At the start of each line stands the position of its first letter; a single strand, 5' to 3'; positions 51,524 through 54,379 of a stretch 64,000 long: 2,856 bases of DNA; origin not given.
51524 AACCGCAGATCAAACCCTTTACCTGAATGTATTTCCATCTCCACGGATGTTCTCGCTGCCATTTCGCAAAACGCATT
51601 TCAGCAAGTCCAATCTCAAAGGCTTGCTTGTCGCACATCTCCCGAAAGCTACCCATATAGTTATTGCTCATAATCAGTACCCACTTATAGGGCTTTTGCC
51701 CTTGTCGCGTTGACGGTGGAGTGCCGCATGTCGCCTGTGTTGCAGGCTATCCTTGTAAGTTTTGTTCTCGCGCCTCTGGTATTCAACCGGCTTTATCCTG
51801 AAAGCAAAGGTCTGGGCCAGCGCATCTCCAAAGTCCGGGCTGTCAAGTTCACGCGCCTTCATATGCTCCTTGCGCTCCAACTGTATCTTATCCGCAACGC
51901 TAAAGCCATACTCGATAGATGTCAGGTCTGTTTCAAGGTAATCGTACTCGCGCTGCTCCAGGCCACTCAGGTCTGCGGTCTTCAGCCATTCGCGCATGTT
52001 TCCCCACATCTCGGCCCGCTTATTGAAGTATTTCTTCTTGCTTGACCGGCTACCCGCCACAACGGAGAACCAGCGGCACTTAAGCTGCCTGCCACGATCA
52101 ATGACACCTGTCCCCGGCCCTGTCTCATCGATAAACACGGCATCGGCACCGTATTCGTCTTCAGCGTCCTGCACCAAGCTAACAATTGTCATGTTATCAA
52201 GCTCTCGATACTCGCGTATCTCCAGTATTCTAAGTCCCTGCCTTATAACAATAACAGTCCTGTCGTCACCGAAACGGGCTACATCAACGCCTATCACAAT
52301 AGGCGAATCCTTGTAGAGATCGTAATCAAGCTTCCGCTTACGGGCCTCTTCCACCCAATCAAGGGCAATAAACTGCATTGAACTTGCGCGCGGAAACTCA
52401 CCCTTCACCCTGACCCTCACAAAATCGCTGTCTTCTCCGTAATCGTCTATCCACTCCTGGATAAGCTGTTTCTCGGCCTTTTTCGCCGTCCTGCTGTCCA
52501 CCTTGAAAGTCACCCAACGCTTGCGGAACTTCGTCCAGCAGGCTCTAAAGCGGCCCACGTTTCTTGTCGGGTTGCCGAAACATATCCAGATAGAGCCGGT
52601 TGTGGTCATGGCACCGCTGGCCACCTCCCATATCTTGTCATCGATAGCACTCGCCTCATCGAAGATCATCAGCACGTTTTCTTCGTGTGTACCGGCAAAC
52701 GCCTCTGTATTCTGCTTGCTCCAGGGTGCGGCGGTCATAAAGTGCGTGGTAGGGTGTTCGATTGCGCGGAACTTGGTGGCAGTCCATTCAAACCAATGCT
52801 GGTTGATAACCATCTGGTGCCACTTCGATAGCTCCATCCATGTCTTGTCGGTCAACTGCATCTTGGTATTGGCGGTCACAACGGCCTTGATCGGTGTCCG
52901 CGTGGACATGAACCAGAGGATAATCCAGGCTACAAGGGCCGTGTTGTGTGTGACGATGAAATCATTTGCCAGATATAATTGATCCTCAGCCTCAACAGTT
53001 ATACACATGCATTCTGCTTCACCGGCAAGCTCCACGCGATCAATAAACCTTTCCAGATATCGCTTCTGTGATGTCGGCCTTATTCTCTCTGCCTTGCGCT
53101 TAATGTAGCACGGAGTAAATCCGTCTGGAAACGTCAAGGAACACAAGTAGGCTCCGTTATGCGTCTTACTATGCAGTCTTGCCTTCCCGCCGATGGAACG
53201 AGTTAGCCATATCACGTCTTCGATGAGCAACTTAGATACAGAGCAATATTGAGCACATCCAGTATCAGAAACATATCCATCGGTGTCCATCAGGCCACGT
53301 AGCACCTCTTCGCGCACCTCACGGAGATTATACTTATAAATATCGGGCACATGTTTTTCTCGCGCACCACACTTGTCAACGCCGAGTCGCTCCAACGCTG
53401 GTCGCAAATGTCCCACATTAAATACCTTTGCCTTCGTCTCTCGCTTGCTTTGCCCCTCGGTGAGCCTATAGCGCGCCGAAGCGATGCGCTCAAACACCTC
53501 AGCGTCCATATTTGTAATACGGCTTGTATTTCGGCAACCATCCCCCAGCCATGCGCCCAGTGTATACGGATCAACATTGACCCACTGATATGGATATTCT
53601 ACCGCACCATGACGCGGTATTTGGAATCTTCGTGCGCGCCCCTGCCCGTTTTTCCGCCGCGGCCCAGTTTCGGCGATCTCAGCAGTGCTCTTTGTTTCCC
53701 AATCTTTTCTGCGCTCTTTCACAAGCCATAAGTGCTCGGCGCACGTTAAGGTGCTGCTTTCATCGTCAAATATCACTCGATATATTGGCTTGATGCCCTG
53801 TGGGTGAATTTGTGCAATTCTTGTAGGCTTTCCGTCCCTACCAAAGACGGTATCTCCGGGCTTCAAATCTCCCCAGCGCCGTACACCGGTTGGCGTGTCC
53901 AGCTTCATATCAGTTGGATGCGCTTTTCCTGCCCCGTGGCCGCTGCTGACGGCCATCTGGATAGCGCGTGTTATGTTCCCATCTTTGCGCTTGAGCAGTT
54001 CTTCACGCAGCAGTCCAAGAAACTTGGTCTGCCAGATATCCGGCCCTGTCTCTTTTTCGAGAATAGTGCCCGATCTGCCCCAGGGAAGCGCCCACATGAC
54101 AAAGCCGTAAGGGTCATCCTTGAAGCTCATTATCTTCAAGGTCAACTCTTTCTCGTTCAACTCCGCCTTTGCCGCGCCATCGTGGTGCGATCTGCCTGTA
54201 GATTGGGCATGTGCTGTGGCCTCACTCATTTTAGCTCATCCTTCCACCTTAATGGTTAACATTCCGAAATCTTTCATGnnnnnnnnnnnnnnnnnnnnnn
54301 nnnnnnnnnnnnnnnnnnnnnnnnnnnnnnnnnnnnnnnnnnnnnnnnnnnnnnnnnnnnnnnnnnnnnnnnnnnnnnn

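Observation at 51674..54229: Terminase large subunit split at the Walker A lysine by a 327-aa intein that begins with Ala and carries a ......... endonuclease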

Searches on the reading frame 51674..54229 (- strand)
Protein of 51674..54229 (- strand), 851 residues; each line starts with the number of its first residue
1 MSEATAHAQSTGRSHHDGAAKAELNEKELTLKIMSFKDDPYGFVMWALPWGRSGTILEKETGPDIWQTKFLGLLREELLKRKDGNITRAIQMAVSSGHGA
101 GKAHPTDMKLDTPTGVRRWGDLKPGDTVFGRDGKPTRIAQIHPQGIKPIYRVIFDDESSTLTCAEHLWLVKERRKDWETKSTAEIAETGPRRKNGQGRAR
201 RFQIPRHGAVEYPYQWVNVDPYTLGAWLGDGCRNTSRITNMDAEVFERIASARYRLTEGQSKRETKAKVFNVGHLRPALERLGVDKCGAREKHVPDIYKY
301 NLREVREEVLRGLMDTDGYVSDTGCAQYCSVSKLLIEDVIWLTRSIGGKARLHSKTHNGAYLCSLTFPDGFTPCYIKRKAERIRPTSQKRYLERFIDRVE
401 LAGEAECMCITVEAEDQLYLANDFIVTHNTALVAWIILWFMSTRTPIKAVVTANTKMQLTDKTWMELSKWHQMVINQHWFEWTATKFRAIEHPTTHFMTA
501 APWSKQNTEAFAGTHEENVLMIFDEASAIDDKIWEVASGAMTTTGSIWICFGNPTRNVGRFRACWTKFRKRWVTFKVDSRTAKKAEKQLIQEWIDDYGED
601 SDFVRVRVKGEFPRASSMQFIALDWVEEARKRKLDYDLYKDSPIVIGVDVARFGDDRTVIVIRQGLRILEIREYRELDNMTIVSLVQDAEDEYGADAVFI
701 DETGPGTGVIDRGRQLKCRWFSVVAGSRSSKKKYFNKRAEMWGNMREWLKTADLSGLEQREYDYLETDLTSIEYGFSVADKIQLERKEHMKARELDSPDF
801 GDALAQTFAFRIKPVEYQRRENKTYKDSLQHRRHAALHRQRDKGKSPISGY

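Call 3: search_protein_families(library=pfam, proteins=[window:51674-54229:-], max_evalue=0.1)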
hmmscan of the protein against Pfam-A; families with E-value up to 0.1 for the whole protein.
window:51674-54229:- (851 aa): 2 families
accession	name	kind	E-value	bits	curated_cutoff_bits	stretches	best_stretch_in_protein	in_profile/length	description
PF14528.11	LAGLIDADG_3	-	0.00077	20.1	22.5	1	306-379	3-65/82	LAGLIDADG-like domain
PF05204.19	Hom_end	-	0.00092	19.7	21.1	1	298-356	6-66/110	Homing endonuclease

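Call 4: search_protein_families(library=phrogs, proteins=[window:51674-54229:-], max_evalue=0.001)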
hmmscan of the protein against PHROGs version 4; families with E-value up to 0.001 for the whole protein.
window:51674-54229:- (851 aa): 9 families
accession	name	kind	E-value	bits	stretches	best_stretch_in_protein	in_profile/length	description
phrog_5902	-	unknown function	6.4e-56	191.2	1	429-680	62-322/359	-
phrog_2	-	head and packaging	2.4e-35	123.5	1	430-819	291-597/807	terminase large subunit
phrog_19299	-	head and packaging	3.1e-31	109.6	1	91-436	20-392/702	terminase large subunit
phrog_36964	-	head and packaging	2e-27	96.6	1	100-455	89-459/890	terminase large subunit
phrog_15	-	head and packaging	5e-21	75.8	1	91-327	67-315/1330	terminase large subunit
phrog_50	-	DNA, RNA and nucleotide metabolism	3e-19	70.5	1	93-266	78-243/570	DnaC-like helicase loader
phrog_510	-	DNA, RNA and nucleotide metabolism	9.6e-14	52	1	97-330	399-637/667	DNA primase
phrog_30356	-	DNA, RNA and nucleotide metabolism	2.2e-06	27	1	217-355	485-637/823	helicase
phrog_38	-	head and packaging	2.3e-05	24.2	1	98-171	149-208/760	terminase large subunit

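Call 8: search_dna_similar(query=window:51674-54229:-, collection=phages, mode=protein, max_rows=30)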
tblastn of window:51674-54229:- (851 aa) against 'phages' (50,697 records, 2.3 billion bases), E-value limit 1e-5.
Records with a match: 1306; places in all: 1352; records where one place covers at least 80% of the query: 8.
Best place of each record, by identity: <60% 1306.
By first word of the organism name: Mycobacterium 300; Salmonella 199; Salinibacter 182; Vibrio 105; Escherichia 61; Stx2a-converting 49; Klebsiella 45; Pseudomonas 35; Arthrobacter 29; Streptomyces 22; and 73 more.
By host as written in the record: Mycobacterium smegmatis mc2 155 230; Salinibacter ruber M8 182; - 174; Salmonella enterica 45; Mycobacterium smegmatis mc#155 34; Salmonella enterica subsp. enterica serovar Enteritidis 29; Salmonella enterica subsp. enterica serovar Typhimurium 28; Arthrobacter sp. ATCC 21022 26; and 256 more.
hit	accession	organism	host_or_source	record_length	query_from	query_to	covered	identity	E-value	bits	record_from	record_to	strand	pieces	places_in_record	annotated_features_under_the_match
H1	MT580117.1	Salmonella phage 66FD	Salmonella enterica subsp. enterica ...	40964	26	826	94%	37.5%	7e-146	482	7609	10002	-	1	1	terminase large subunit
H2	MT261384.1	Salmonella virus PAT1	Salmonella enterica subsp. enterica ...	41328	26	826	94%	37.5%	7e-146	482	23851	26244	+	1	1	terminase large subunit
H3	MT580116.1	Salmonella phage 65FD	Salmonella enterica subsp. enterica ...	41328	26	826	94%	37.5%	7e-146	482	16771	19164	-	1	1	terminase large subunit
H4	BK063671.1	Caudoviricetes sp. vir555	Methanomicrobiales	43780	430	823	46%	59.2%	1e-134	449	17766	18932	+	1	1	hypothetical protein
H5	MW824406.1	Vibrio phage PS25B.1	Vibrio crassostreae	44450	29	819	55%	43.5%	4e-81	348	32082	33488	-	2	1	terminase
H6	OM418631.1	Pseudomonas phage UFJF_PfDIW6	Pseudomonas fluorescens UFV 041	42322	26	818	55%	43.5%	2e-85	362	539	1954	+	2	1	terminase large subunit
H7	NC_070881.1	Pseudomonas phage UFJF_PfDIW6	Pseudomonas fluorescens UFV 041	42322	26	818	55%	43.5%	2e-85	362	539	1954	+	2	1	terminase large subunit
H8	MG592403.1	Vibrio phage 1.021.A._10N.222.51.F9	Vibrio splendidus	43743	29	819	55%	43.6%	9e-80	345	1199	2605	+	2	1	terminase-like family protein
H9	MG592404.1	Vibrio phage 1.021.B._10N.222.51.F9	Vibrio splendidus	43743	29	819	55%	43.6%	9e-80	345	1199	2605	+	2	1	terminase-like family protein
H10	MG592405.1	Vibrio phage 1.021.C._10N.222.51.F9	Vibrio splendidus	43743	29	819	55%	43.6%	9e-80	345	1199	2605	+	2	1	terminase-like family protein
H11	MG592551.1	Vibrio phage 1.185.O._10N.286.49.C2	Vibrio sp.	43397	29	819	55%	43.6%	2e-79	343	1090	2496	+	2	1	terminase-like family protein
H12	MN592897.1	Vibrio phage MZH0603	Vibrio variabilis R-40492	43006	28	809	54%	43.7%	3e-78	346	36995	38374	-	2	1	terminase-like family protein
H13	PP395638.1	Microcystis phage Mwe-JY05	Microcystis wesenbergii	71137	91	804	84%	28.1%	3e-45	182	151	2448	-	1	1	hypothetical protein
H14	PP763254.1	Acinetobacter phage Ab9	Acinetobacter baumannii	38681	26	827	58%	39.7%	2e-74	331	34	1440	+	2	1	hypothetical protein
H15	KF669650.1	Clavibacter phage CN1A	Clavibacter michiganensis CN18-4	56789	93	809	84%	25.5%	1e-45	184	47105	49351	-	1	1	terminase large subunit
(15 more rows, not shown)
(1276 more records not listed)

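Call 17: get_annotated_region(hit=H1, flank=3000)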
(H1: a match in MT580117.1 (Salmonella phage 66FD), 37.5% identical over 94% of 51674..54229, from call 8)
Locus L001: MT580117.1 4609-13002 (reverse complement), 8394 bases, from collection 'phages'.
description: Salmonella phage 66FD, complete genome.
organism: Salmonella phage 66FD (NCBI taxid 2758313)
taxonomy: Viruses; Duplodnaviria; Heunggongvirae; Uroviricota; Caudoviricetes; Uetakevirus
host: Salmonella enterica subsp. enterica serovar Heidelberg; source: bovine feces; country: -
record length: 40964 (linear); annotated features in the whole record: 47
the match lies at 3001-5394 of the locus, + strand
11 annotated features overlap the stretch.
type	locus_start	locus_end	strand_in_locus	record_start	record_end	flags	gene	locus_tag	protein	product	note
CDS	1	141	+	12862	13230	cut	-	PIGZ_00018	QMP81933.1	hypothetical protein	-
CDS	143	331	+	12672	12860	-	-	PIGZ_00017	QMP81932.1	hypothetical protein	-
CDS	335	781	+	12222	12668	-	-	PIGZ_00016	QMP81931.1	hypothetical protein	-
CDS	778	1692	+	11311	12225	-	-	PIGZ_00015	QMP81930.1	EaA protein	-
CDS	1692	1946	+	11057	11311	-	-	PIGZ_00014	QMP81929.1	hypothetical protein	-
CDS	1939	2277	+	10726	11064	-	-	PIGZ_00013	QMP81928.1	hypothetical protein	gp46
CDS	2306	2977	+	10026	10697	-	-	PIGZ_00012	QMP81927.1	terminase small subunit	-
CDS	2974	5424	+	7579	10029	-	-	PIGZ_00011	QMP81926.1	terminase large subunit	-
CDS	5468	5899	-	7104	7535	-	-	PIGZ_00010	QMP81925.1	hypothetical protein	-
CDS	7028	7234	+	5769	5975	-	-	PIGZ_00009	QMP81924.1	hypothetical protein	-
CDS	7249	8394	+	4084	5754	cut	-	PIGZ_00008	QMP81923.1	head-tail connector protein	-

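Call 18: get_annotated_region(hit=H6, flank=500)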
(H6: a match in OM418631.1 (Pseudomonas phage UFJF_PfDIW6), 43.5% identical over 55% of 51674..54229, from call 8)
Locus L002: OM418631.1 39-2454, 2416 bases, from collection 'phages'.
description: Pseudomonas phage UFJF_PfDIW6, complete genome.
organism: Pseudomonas phage UFJF_PfDIW6 (NCBI taxid 2927622)
taxonomy: Viruses; Duplodnaviria; Heunggongvirae; Uroviricota; Caudoviricetes; Purivirus; Purivirus UFJFPfDIW6
host: Pseudomonas fluorescens UFV 041; source: dairy industry wastewater; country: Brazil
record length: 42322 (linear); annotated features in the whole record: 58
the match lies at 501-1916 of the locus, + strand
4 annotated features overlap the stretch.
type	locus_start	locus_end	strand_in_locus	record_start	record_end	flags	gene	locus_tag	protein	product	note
CDS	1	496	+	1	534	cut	-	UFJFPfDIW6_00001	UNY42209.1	terminase small subunit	-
CDS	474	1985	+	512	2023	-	-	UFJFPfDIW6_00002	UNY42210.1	terminase large subunit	-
CDS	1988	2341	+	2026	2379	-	-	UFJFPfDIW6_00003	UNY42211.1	portal protein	-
CDS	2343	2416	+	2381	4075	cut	-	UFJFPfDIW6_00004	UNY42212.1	head-to-tail connector protein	-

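Call 27: find_encoding_contigs(protein=window:51674-54229:-, flank=3000, max_places=5)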
Protein window:51674-54229:- (851 aa): 1 contig read that carries it; 1 place shown.
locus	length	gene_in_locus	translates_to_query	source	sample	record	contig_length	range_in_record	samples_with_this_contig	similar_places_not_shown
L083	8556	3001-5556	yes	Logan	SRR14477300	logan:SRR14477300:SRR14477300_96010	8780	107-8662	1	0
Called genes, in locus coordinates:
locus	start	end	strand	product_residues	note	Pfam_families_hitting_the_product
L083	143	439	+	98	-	-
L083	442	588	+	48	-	-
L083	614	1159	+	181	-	-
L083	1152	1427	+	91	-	-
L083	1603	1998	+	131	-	-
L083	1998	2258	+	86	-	-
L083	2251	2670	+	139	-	-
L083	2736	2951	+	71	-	-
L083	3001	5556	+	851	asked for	-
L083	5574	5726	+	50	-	-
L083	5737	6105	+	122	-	-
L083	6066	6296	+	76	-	-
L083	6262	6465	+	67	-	-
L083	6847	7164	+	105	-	-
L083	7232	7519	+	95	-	-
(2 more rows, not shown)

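Call 46: search_protein_families(library=ncbifam, proteins=[window:51674-54229:-], max_evalue=0.01)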
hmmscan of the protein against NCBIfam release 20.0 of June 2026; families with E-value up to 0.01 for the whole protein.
window:51674-54229:- (851 aa): 2 families
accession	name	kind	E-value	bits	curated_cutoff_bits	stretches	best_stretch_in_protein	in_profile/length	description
NF045703.1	rSAM_Tes_intein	exception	5.5e-05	21.1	1700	1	255-354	410-514/1040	tetraether lipid synthase Tes, intein-containing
NF006207.0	PRK08332.1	equivalog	0.0049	14.1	2400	1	305-357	484-536/1684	vitamin B12-dependent ribonucleotide reductase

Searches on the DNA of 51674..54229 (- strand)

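Call 6: search_dna_similar(query=window:51674-54229:-, collection=phages, mode=near, max_rows=20)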
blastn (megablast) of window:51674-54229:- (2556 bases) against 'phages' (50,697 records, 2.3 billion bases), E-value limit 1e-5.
No match.

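Call 7: search_dna_similar(query=window:51674-54229:-, collection=ecoli_genomes, mode=near, max_rows=20)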
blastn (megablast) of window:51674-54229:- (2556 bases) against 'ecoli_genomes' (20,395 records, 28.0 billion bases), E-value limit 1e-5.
No match.
